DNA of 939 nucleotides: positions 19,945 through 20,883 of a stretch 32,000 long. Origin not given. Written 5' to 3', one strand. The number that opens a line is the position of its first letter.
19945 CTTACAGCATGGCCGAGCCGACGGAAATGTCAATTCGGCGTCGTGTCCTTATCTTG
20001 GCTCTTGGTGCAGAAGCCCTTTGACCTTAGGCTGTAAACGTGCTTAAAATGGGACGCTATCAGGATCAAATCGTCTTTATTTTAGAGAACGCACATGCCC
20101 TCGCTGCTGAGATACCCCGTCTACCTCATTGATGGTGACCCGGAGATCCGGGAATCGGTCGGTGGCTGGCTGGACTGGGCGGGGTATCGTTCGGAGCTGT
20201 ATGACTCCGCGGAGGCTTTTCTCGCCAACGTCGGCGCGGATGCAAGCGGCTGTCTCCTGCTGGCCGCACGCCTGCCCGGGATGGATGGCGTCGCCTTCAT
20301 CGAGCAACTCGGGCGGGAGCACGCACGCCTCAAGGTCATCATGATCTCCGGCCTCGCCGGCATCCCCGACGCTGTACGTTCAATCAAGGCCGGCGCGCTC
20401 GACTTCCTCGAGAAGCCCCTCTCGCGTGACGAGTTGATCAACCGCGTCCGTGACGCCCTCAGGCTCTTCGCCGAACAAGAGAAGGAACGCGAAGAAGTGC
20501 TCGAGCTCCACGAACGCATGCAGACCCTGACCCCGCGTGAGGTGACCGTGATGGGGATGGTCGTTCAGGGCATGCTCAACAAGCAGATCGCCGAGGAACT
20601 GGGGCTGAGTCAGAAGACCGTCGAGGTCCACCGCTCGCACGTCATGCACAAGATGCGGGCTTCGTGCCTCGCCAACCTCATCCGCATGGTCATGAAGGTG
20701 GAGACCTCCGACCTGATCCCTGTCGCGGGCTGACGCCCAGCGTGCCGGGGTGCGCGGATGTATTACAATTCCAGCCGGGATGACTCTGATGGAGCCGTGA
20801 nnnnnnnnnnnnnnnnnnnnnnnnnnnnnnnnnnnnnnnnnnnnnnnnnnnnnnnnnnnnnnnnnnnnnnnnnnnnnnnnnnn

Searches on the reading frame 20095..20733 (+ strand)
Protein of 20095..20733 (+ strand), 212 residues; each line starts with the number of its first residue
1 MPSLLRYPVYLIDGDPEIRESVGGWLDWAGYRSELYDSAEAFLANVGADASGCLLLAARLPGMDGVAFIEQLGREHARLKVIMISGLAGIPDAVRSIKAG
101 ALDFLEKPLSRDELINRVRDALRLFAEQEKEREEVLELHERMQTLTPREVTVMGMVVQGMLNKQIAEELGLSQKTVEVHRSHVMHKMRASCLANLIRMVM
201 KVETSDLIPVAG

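Call 10: search_protein_families(library=pfam, proteins=[window:20095-20733:+], max_evalue=0.001)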
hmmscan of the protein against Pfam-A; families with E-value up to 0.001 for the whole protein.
window:20095-20733:+ (212 aa): 5 families
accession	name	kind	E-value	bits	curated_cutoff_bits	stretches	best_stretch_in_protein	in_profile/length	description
PF00196.25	GerE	-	6.7e-21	74.1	23.5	1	143-199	1-57/57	Bacterial regulatory proteins, luxR family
PF00072.30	Response_reg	-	2.1e-20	73.4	30.2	1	9-119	1-111/111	Response regulator receiver domain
PF08281.18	Sigma70_r4_2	-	1.8e-06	27.9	25.7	1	137-183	3-50/54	Sigma-70, region 4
PF04545.22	Sigma70_r4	-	0.00043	20.2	24.1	0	142-188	2-49/50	Sigma-70, region 4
PF07638.17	Sigma70_ECF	-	0.00044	20.6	21.1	1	127-180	118-172/185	ECF sigma factor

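Call 67: find_encoding_contigs(protein=window:20095-20733:+, flank=1000, max_places=2)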
Protein window:20095-20733:+ (212 aa): no gene with exactly this product is on record in the collection.
